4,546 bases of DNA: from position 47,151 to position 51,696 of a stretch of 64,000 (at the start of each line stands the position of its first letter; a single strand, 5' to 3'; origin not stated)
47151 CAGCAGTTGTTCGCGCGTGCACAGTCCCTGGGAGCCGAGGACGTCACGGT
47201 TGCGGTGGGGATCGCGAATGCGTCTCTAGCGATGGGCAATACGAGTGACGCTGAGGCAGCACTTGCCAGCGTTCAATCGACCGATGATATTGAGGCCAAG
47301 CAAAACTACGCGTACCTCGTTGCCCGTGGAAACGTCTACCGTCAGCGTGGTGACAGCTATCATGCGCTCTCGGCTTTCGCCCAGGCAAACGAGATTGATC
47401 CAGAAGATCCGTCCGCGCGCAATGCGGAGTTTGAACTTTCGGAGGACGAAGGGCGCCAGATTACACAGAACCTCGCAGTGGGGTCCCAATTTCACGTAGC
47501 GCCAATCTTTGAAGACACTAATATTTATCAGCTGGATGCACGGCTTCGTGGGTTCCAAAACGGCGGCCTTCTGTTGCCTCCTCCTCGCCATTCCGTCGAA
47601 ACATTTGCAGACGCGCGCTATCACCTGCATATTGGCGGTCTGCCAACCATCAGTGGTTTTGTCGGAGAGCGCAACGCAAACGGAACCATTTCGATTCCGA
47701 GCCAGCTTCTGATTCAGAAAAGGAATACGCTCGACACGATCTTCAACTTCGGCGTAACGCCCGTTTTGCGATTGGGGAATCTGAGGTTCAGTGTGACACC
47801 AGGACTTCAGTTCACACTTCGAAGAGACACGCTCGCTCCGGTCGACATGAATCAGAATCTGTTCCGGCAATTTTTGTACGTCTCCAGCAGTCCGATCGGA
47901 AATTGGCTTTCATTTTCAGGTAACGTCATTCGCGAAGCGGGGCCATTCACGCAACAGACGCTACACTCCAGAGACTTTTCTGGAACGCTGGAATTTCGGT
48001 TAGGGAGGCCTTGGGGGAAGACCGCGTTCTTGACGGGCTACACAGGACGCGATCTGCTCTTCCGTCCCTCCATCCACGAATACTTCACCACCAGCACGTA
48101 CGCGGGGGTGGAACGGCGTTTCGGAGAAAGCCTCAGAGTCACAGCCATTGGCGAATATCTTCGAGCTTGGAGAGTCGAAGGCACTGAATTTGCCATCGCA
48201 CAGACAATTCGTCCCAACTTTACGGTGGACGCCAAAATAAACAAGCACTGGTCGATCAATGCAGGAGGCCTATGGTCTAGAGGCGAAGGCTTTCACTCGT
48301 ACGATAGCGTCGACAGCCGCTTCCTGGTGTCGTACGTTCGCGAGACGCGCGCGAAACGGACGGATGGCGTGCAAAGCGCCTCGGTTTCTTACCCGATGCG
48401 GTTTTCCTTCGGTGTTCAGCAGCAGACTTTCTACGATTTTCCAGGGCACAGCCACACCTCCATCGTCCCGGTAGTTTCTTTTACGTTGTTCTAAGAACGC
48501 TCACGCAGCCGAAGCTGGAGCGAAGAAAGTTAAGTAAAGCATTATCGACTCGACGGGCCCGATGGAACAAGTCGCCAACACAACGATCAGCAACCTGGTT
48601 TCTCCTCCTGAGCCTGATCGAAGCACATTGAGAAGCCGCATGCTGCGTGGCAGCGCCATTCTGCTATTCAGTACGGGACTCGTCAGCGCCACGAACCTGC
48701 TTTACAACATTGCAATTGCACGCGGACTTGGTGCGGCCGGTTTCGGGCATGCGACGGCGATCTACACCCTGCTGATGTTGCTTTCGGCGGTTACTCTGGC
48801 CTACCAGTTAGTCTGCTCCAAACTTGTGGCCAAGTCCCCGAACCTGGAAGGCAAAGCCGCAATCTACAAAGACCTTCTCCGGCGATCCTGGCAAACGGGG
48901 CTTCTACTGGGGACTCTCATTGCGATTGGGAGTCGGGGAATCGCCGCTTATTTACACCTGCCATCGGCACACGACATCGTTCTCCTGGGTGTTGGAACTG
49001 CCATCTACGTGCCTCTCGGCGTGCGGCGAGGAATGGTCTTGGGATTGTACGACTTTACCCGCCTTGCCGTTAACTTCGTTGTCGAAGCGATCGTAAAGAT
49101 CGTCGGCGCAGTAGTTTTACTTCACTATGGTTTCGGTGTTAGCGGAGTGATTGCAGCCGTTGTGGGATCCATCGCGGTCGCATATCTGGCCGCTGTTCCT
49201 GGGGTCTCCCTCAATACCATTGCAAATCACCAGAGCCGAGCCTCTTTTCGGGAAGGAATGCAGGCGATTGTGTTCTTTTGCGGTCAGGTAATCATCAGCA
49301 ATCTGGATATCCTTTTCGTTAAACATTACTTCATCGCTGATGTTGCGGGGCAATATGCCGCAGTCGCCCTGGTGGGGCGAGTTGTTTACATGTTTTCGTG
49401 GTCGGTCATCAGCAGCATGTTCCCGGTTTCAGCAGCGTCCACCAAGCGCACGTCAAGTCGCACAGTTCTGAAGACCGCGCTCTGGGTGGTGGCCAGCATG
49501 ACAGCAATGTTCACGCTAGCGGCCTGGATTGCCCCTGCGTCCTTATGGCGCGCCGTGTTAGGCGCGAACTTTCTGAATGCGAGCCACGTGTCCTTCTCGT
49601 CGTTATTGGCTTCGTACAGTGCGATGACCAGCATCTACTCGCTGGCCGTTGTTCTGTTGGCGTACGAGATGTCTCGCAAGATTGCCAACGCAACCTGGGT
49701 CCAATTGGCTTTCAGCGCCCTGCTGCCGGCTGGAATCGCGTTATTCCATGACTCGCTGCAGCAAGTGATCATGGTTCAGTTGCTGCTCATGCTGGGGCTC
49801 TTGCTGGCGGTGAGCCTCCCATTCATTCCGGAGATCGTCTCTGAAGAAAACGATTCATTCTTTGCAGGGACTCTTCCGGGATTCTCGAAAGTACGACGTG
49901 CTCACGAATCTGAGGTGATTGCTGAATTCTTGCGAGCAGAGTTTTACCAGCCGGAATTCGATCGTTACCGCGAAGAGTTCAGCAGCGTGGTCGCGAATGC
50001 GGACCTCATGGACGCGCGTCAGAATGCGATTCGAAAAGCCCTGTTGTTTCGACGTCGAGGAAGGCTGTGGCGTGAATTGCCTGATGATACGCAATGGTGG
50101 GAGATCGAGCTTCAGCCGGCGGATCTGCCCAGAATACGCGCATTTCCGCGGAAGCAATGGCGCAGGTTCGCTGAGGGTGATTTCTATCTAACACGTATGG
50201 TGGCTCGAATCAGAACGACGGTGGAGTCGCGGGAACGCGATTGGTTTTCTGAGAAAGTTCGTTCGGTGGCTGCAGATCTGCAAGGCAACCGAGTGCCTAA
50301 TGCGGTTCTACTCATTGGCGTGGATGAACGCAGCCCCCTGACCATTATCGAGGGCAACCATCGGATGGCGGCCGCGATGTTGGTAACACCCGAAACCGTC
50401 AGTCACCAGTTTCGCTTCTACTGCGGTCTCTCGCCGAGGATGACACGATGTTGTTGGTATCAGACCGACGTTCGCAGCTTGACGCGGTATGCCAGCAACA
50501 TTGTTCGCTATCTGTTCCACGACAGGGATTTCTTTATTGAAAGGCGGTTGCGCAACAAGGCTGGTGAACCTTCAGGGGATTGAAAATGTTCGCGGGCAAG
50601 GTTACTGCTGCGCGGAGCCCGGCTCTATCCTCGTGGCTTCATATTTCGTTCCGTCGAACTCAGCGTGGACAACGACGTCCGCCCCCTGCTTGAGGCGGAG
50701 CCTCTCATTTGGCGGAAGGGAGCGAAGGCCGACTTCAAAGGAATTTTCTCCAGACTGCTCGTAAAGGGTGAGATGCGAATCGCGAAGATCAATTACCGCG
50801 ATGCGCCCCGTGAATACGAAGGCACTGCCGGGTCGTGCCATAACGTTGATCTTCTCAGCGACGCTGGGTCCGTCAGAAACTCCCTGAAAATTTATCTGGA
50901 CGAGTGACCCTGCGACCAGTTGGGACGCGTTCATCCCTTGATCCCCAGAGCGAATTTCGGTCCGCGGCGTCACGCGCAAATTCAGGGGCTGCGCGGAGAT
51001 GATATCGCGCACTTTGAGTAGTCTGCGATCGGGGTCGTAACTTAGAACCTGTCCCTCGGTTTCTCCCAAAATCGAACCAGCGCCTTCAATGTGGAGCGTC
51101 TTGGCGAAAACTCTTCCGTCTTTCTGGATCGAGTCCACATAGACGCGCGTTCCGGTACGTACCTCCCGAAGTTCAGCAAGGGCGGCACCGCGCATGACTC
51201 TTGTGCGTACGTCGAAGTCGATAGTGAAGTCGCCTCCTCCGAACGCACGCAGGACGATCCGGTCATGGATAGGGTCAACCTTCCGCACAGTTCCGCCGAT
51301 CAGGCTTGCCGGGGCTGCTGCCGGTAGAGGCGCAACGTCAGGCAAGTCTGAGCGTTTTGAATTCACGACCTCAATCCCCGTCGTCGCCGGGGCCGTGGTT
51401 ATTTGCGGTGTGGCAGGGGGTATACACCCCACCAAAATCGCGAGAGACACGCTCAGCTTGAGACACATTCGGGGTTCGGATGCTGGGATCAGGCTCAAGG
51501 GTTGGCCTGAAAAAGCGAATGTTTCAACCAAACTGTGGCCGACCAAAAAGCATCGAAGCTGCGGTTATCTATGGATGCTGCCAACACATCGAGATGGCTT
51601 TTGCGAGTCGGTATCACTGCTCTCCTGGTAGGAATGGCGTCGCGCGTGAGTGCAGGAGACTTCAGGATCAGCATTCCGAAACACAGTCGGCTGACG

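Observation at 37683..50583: Divergent 13 kb envelope-glycan locus that fits no canonical polysaccharide pathway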

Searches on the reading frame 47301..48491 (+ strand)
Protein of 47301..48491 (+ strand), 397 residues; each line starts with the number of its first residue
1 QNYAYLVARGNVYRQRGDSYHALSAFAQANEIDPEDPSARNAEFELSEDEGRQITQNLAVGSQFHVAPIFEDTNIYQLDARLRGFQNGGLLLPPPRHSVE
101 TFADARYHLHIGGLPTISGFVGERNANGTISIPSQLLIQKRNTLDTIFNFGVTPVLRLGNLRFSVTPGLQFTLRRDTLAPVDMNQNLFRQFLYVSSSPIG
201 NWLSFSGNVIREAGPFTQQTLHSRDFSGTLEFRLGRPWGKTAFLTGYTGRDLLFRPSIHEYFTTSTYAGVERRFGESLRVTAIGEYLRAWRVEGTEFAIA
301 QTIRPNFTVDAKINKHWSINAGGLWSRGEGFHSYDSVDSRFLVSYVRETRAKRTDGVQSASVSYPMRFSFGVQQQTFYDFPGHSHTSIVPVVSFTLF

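Call 9: search_solved_structures(query=window:47301-48491:+, max_evalue=10)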
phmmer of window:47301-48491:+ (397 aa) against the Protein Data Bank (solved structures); distinct sequences matched with E-value up to 10: 17.
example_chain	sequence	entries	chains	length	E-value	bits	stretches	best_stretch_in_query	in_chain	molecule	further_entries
7obi_A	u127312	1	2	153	1.1e-10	44.6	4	8-41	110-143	CTPR-rv4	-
3kd7_A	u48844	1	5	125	0.0014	21.3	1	8-41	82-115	CTPR390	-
9qhc_A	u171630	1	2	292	0.012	18.2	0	9-40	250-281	Engineered tetratricopeptide repeat protein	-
1na0_A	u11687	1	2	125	0.15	14.5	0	9-41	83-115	designed protein CTPR3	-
1na3_A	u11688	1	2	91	0.3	13.6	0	9-41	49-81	designed protein CTPR2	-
2fo7_A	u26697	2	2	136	0.34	13.4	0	9-38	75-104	SYNTHETIC CONSENSUS TPR PROTEIN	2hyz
6vfh_A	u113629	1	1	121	0.37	13.3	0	9-39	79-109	T33_dn10A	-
9qhb_A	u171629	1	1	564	0.39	13.2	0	9-40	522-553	Engineered tetratricopeptide repeat protein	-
8ch0_A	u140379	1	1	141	0.48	12.9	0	9-38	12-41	Consensus tetratricopeptide repeat protein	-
2kc7_A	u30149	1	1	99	0.68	12.4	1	6-40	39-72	bfr218_protein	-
6v8e_A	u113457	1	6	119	0.77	12.2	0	9-41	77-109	Designed protein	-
8bu0_A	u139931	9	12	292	0.9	12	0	9-40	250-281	Consensus tetratricopeptide repeat protein | Crystal structure of an 8-repeat consensus TPR superhelix with Zinc. | Monomer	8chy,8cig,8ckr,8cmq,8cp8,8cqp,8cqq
2avp_A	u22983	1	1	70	0.94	11.9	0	9-38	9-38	synthetic consensus TPR protein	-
8ump_A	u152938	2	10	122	1.2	11.6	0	10-44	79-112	T33-ml35-redesigned-TPR-domain-fold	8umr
9gzg_A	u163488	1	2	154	1.8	11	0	10-40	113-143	Engineered CTPR protein with glutamic acids for conductivity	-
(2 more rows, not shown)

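Call 21: find_homologous_proteins(query=window:47334-48491:+)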
Query window:47334-48491:+ (386 aa): 469 proteins with E <= 0.001 among 3329 candidates; the best 120 are listed.
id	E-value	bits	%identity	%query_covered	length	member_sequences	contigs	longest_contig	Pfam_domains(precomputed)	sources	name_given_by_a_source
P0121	7.6e-233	791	88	100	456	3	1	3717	PF14559.13,PF13428.13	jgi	jgi:tetratricopeptide (TPR) repeat protein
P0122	3.4e-212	723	80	100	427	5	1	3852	-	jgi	jgi:hypothetical protein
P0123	1.4e-198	678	75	100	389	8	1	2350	-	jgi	-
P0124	4.0e-194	663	73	100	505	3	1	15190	PF13176.13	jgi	-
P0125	3.5e-176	604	66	99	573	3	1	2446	PF13429.13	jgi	jgi:tetratricopeptide (TPR) repeat protein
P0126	3.4e-174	598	66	100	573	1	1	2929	PF14559.13,PF25058.2,PF13424.13,PF13176.13,PF07719.24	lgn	-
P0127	1.2e-172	593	74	88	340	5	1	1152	-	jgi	jgi:hypothetical protein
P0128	1.4e-169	583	66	100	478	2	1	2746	-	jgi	jgi:hypothetical protein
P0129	1.2e-168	579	64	100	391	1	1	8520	-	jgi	jgi:hypothetical protein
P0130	7.8e-167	573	76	85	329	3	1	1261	-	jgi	jgi:hypothetical protein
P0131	2.3e-165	569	63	99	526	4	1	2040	PF14559.13,PF13414.13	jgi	jgi:tetratricopeptide (TPR) repeat protein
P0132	9.4e-164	563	62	100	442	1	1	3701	-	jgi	jgi:hypothetical protein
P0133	6.0e-163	561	61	99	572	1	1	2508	PF14559.13,PF13414.13,PF00515.35,PF13428.13,PF13429.13,PF13181.13,PF07719.24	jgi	jgi:tetratricopeptide (TPR) repeat protein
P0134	6.4e-162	557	62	99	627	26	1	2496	PF14559.13,PF13414.13,PF13432.13,PF13428.13,PF13429.13,PF13181.13,PF07719.24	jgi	jgi:tetratricopeptide (TPR) repeat protein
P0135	1.0e-160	553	61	99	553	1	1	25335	PF14559.13,PF13414.13,PF13428.13,PF13429.13,PF07719.24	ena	-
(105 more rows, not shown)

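Call 25: search_solved_structures(query=A2, max_evalue=10)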
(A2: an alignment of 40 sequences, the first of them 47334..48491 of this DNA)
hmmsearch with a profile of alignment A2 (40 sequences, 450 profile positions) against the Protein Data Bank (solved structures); distinct sequences matched with E-value up to 10: 40.
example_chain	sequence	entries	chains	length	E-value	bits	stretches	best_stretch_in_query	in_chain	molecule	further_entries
7obi_A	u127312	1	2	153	2e-07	33.6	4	62-101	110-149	CTPR-rv4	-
3kd7_A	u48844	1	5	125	0.002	20.4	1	2-105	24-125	CTPR390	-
9pkq_A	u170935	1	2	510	0.0021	20.3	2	28-93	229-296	Mitochondrial import receptor subunit TOM70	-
7kdt_A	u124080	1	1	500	0.0038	19.5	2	28-93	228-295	Mitochondrial import receptor subunit TOM70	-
2kc7_A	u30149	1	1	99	0.0045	19.2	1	32-98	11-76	bfr218_protein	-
7dhg_C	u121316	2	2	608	0.0065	18.7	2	28-93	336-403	Mitochondrial import receptor subunit TOM70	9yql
9yr4_A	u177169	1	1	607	0.0066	18.7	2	28-93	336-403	Mitochondrial import receptor subunit TOM70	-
1na0_A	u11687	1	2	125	0.011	18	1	2-105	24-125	designed protein CTPR3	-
9qhc_A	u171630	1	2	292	0.013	17.7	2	2-105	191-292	Engineered tetratricopeptide repeat protein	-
8ump_A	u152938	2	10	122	0.018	17.3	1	3-102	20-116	T33-ml35-redesigned-TPR-domain-fold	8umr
8bu0_A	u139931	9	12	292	0.018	17.2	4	2-102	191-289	Consensus tetratricopeptide repeat protein | Crystal structure of an 8-repeat consensus TPR superhelix with Zinc. | Monomer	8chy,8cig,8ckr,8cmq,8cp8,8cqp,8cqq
6v8e_A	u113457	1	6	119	0.042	16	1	2-105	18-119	Designed protein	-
5khu_X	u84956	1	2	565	0.045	15.9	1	29-88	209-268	Anaphase-promoting complex subunit 7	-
5khr_X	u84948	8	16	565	0.048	15.9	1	29-88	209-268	Anaphase-promoting complex subunit 7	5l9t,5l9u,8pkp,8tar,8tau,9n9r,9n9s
5g04_X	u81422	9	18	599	0.055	15.7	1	29-88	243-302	ANAPHASE-PROMOTING COMPLEX SUBUNIT 7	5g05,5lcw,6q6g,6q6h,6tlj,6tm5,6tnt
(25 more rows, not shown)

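Call 32: search_protein_families(library=pfam, proteins=[window:47334-48491:+], max_evalue=10)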
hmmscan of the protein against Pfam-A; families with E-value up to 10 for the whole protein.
window:47334-48491:+ (386 aa): 0 families

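Call 33: predict_structure(alignment_id=A2)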
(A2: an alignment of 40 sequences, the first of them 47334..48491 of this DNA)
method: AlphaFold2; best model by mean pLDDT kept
length: 386 residues; sequences in the alignment: 40
mean_pLDDT: 87.7   pTM: 0.82
mean pLDDT of the five models: 87.7, 83.2, 82.4, 82.2, 80.5
residues with pLDDT >= 90: 191; 70-90: 170; 50-70: 21; < 50: 4
segments of 3 or more residues with pLDDT < 50: none
pLDDT, mean of each block of 10 residues (from residue 1): 73 85 81 86 89 93 83 64 89 93 90 93 77 96 86 94 94 94 88 93 91 94 74 94 84 94 91 92 86 92 93 74 85 93 79 93 88 91 89
secondary structure, 60 per line:
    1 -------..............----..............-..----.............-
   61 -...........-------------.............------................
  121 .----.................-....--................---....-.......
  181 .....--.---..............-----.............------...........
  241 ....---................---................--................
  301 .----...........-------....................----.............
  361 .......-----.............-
elements in order: H8-21 H26-39 E47-59 H62-72 E86-98 E105-121 E126-142 E144-147 E150-165 H169-172 E174-185 E192-205 E211-223 E230-244 E248-263 E267-282 E285-301 E306-316 E324-343 E348-367 E373-385

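Call 39: fold_search(model_id=the predicted structure, library=pdb)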
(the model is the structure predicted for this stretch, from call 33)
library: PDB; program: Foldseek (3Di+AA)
matches with E <= 10: 792; with E <= 0.001: 161
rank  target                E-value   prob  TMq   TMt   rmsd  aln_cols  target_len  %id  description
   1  3bs0_A                1.3e-05  1.00  0.37  0.35  13.4       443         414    9  Crystal structure of the P. putida toluene transporter TodX (released 2008-06-10)
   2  2x9k                  1.5e-05  1.00  0.47  0.61   6.3       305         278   10  Structure of a E.coli porin (released 2011-01-26)
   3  6z37                  2.0e-05  1.00  0.32  0.30  14.7       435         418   12  TodX monoaromatic hydrocarbon channel deltaS2 mutant (released 2020-11-04)
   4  6ehf                  2.1e-05  1.00  0.36  0.42  15.4       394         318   10  OmpT (in-vitro folded), an outer membrane protein Vibrio cholerae (trimer form) (released 2018-04-25)
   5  5mdq_A                2.7e-05  1.00  0.38  0.41  13.4       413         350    9  Crystal structure of outer membrane expressed Chitoporin VhChip from Vibrio harveyi (released 2017-12-20)
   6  6tzk                  2.9e-05  1.00  0.44  0.39  16.9       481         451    9  Bacterial cellulose synthase outermembrane channel BcsC with terminal TPR repeat (released 2019-10-23)
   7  4v3h_B                3.2e-05  1.00  0.43  0.51  15.5       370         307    7  Crystal structure of CymA from Klebsiella oxytoca (released 2015-06-03)
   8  5oyk                  3.5e-05  1.00  0.38  0.44  12.9       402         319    9  Outer-membrane expressed OmpT of Vibrio cholerae (released 2018-04-25)
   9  6ehe                  4.5e-05  1.00  0.38  0.46  10.5       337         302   10  OmpTdeltaL8 (loop L8 deletion mutant of OmpT), an outer membrane protein of Vibrio cholerae (released 2018-04-25)
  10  6z8u_B                4.5e-05  1.00  0.38  0.24  20.6       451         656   10  Copper transporter OprC (released 2021-06-09)
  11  4aip_B                5.0e-05  1.00  0.35  0.23  19.7       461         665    9  The FrpB iron transporter from Neisseria meningitidis (F3-3 variant) (released 2013-01-23)
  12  3rbh_D                5.6e-05  1.00  0.41  0.39  11.4       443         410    9  Structure of alginate export protein AlgE from Pseudomonas aeruginosa (released 2011-07-27)
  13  6z34                  5.6e-05  1.00  0.37  0.38  14.4       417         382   10  CymD monoaromatic hydrocarbon channel (released 2020-11-04)
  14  9dhe                  5.6e-05  1.00  0.30  0.21  24.0       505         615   10  The crystal structure on the heme/hemoglobin transporter ChuA, in complex with heme (released 2025-05-21)
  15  9dis_B                5.9e-05  1.00  0.41  0.28  12.7       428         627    8  Cryo-EM structure of the heme/hemoglobin transporter ChuA, in complex with de novo designed binder H3 (released 2025-05-21)
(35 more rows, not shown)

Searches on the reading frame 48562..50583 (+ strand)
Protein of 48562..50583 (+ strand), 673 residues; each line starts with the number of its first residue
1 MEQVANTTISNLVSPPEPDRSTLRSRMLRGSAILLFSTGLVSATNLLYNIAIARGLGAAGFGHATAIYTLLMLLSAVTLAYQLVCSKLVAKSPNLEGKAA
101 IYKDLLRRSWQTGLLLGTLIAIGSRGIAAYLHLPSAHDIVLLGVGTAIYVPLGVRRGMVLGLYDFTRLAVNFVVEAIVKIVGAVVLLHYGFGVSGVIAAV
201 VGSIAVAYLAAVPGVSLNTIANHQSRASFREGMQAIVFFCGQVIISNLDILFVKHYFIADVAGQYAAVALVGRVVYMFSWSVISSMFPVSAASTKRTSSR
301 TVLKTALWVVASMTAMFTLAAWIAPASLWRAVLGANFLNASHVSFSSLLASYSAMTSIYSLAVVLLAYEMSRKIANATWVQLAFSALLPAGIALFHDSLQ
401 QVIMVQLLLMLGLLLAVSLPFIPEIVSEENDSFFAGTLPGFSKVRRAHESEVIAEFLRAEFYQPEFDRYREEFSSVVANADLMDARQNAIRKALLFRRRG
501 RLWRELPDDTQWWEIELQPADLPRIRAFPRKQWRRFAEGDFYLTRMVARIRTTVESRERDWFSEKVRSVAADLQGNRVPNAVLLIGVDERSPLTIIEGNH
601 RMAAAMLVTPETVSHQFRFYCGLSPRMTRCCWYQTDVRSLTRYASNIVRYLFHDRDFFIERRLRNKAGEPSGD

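Call 3: search_protein_families(library=pfam, proteins=[window:48562-50583:+], max_evalue=0.01)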
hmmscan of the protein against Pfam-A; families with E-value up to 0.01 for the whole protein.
window:48562-50583:+ (673 aa): 1 family
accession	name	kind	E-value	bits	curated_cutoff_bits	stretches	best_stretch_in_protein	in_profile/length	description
PF01943.22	Polysacc_synt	-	1.2e-05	25.4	28.2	1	28-291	2-271/274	Polysaccharide biosynthesis protein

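Call 6: search_protein_families(library=ncbifam, proteins=[window:48562-50583:+], max_evalue=0.1)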
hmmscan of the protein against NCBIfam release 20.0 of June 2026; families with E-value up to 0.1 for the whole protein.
window:48562-50583:+ (673 aa): 0 families

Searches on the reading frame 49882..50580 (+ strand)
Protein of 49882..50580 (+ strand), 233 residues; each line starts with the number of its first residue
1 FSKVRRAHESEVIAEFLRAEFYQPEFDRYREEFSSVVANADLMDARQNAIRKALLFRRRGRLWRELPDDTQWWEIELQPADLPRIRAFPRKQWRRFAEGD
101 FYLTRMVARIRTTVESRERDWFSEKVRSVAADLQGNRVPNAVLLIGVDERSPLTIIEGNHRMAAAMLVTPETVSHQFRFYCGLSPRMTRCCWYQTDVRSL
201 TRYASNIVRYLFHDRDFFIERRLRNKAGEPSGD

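Call 32: search_protein_families(library=pfam, proteins=[window:49882-50580:+], max_evalue=10)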
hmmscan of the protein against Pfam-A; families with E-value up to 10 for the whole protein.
window:49882-50580:+ (233 aa): 0 families

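Call 40: search_solved_structures(query=A3, max_evalue=10)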
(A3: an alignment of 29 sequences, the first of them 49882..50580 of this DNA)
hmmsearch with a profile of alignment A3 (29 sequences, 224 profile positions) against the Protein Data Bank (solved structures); distinct sequences matched with E-value up to 10: 0.

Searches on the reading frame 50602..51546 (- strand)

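Call 4: search_protein_families(library=pfam, proteins=[window:50602-51546:-], max_evalue=0.01)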
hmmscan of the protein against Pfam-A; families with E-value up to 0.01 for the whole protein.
window:50602-51546:- (314 aa): 1 family
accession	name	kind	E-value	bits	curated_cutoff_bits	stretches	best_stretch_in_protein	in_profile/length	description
PF18914.6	DUF5666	-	5.8e-09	36.5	27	0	190-233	19-59/60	Domain of unknown function (DUF5666)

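Call 45: search_protein_families(library=ncbifam, proteins=[window:50602-51546:-], max_evalue=0.001)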
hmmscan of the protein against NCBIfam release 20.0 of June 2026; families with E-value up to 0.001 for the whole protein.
window:50602-51546:- (314 aa): 0 families
